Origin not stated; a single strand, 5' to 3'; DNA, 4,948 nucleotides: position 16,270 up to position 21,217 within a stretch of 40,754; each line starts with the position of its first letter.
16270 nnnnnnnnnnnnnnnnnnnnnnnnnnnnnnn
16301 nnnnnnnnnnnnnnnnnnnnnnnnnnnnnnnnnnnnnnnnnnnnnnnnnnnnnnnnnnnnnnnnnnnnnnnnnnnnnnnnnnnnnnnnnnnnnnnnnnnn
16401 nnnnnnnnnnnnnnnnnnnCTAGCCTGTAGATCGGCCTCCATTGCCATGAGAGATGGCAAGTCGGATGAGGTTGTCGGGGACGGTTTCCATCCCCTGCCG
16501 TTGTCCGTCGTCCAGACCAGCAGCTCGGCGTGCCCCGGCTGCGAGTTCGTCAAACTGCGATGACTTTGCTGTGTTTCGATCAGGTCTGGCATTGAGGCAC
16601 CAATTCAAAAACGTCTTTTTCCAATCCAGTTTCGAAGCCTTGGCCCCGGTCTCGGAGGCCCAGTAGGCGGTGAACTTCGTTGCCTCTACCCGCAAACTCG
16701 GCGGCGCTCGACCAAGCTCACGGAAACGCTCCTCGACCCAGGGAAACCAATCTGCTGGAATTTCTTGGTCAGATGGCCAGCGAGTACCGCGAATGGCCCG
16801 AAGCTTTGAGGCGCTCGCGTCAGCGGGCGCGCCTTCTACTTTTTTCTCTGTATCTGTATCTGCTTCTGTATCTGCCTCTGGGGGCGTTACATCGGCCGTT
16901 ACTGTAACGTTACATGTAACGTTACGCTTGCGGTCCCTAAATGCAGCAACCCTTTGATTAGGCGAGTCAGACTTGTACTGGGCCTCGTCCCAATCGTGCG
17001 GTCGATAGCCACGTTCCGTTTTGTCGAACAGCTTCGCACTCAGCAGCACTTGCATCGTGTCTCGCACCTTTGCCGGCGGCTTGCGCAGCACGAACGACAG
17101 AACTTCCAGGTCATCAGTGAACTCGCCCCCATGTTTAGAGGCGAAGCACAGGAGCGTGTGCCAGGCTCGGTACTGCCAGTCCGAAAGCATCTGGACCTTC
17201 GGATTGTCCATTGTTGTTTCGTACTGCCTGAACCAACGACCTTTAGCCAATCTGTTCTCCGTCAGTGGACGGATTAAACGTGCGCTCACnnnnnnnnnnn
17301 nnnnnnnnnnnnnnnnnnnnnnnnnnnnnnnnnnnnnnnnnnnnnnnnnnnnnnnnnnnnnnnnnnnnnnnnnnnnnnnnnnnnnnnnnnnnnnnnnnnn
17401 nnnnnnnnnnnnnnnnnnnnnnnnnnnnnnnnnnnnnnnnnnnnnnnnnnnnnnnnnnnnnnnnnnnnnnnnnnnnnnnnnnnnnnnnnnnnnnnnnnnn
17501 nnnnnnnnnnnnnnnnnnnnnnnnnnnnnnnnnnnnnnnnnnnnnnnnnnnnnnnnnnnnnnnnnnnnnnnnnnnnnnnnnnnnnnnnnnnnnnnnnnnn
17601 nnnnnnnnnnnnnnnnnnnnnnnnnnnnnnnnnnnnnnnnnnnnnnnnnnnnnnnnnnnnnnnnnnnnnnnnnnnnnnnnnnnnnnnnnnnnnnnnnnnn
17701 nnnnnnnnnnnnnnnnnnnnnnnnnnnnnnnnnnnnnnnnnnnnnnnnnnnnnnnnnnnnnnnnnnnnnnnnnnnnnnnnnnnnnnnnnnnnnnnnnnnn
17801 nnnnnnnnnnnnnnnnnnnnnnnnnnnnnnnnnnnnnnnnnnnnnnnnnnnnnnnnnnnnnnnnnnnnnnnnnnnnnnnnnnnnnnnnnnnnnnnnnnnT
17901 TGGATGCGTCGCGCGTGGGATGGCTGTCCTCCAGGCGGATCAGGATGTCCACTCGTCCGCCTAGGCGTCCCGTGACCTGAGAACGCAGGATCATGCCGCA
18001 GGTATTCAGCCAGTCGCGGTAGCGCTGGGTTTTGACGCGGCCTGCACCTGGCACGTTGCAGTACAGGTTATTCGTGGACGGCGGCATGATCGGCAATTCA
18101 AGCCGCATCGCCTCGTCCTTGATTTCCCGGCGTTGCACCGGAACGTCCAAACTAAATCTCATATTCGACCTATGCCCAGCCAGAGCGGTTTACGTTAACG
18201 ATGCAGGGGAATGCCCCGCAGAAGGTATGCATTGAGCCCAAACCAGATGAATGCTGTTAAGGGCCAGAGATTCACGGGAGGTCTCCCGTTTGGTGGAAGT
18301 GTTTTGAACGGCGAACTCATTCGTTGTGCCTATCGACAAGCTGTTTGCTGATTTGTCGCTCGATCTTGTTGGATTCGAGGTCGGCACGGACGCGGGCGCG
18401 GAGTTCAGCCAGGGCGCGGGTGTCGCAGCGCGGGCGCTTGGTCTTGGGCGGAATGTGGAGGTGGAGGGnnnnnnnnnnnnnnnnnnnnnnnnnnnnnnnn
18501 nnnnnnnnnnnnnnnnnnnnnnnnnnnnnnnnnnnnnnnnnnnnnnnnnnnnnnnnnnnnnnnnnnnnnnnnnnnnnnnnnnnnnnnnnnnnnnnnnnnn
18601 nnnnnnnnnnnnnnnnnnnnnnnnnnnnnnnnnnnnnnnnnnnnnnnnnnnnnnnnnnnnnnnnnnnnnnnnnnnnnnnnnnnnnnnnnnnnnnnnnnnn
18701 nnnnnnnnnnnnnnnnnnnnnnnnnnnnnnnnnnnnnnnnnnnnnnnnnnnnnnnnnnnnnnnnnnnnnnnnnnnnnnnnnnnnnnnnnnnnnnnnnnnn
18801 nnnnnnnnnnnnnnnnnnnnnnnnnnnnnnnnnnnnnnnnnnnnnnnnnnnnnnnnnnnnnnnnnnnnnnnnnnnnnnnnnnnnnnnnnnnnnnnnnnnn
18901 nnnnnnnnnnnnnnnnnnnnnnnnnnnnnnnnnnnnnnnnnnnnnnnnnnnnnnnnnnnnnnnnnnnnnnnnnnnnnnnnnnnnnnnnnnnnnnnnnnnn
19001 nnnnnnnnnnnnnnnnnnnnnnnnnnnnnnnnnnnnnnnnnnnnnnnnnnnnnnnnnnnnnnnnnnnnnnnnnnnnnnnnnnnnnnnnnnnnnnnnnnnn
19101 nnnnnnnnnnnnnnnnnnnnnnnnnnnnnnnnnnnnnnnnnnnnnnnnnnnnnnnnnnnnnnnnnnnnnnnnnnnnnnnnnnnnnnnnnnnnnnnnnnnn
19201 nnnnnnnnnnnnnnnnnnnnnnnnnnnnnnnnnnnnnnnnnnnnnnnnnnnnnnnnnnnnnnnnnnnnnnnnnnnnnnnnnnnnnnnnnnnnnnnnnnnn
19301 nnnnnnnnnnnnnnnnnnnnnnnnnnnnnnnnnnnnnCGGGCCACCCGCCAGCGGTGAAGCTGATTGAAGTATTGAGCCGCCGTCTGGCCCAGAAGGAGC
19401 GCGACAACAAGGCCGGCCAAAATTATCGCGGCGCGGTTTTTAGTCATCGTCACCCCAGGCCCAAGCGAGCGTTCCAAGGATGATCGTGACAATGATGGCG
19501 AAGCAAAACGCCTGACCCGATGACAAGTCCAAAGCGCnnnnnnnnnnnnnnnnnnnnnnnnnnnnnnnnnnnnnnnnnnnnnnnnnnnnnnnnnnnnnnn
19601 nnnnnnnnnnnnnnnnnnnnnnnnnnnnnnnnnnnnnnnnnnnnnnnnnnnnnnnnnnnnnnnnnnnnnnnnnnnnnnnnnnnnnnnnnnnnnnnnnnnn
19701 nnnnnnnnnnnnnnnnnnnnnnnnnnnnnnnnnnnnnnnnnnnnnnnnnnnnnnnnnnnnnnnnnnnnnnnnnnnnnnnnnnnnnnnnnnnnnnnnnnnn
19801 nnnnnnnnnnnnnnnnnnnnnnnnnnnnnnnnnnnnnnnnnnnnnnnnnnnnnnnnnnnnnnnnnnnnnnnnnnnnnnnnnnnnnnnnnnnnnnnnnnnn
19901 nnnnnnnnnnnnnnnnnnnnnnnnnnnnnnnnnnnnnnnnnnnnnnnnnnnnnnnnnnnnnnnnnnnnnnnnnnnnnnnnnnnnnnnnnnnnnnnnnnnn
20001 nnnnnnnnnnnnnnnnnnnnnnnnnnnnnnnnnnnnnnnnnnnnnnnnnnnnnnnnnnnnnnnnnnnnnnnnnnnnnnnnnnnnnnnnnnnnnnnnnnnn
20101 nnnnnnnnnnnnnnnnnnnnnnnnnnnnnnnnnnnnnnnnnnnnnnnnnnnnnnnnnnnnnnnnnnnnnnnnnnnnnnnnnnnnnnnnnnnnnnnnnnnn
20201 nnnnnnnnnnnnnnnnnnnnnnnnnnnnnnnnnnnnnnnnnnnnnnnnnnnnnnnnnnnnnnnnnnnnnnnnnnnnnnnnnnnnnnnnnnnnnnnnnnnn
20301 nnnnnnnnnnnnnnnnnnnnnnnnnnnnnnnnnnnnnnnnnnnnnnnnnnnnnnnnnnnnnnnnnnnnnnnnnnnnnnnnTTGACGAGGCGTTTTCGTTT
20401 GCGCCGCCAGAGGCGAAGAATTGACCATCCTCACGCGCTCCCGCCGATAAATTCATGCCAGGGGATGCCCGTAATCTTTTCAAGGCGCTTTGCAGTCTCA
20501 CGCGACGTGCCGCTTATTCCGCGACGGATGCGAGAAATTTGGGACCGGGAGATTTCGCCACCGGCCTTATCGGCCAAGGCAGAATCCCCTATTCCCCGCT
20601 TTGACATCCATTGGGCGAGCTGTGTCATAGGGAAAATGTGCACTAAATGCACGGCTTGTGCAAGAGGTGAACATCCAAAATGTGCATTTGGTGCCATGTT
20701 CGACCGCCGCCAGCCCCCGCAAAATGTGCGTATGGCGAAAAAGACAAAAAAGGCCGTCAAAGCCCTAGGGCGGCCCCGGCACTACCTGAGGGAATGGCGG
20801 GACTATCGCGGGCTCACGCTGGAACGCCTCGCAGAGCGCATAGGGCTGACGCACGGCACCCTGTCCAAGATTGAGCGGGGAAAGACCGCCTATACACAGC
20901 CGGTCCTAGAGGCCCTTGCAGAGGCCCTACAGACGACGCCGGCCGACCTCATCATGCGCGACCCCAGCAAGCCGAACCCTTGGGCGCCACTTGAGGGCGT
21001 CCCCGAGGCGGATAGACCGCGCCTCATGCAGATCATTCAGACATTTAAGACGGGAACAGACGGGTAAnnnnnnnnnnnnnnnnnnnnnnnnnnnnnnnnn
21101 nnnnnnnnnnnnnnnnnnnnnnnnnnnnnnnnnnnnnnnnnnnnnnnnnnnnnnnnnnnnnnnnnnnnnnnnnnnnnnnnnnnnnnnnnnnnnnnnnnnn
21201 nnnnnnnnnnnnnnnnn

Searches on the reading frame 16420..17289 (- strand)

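Call 30: search_protein_families(library=phrogs, proteins=[window:16420-17289:-], max_evalue=0.001)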
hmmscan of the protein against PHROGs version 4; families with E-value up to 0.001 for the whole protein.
window:16420-17289:- (289 aa): 4 families
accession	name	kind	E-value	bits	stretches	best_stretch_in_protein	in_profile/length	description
phrog_3926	-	DNA, RNA and nucleotide metabolism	2.8e-12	48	1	18-162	5-147/312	replication initiation protein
phrog_3992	-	DNA, RNA and nucleotide metabolism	6.5e-10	40.1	1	168-244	199-283/345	primosomal protein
phrog_1408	-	DNA, RNA and nucleotide metabolism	3.7e-09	37.5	1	156-274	186-294/302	replication initiation protein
phrog_10469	-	DNA, RNA and nucleotide metabolism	4.7e-05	23.9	1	15-159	5-176/305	DnaD-like helicase loader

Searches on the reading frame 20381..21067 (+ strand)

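Call 47: search_protein_families(library=pfam, proteins=[window:20381-21067:+], max_evalue=0.01)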
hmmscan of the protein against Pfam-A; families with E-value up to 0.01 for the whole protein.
window:20381-21067:+ (228 aa): 6 families
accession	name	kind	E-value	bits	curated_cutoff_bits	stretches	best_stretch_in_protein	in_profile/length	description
PF01381.28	HTH_3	-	9.8e-14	51.6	23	1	136-190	1-55/55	Helix-turn-helix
PF13560.12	HTH_31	-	1e-13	51.8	27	1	134-189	4-60/64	Helix-turn-helix domain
PF13443.12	HTH_26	-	8e-10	39.3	22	1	141-194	7-61/63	Cro/C1-type HTH DNA-binding domain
PF12844.13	HTH_19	-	1.1e-06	28.8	30.2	1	136-192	4-60/64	Helix-turn-helix domain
PF13413.12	HTH_25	-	3.7e-05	23.9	24.6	1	135-188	1-60/62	Helix-turn-helix domain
PF04545.22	Sigma70_r4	-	0.0035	17.3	24.1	1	139-166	15-42/50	Sigma-70, region 4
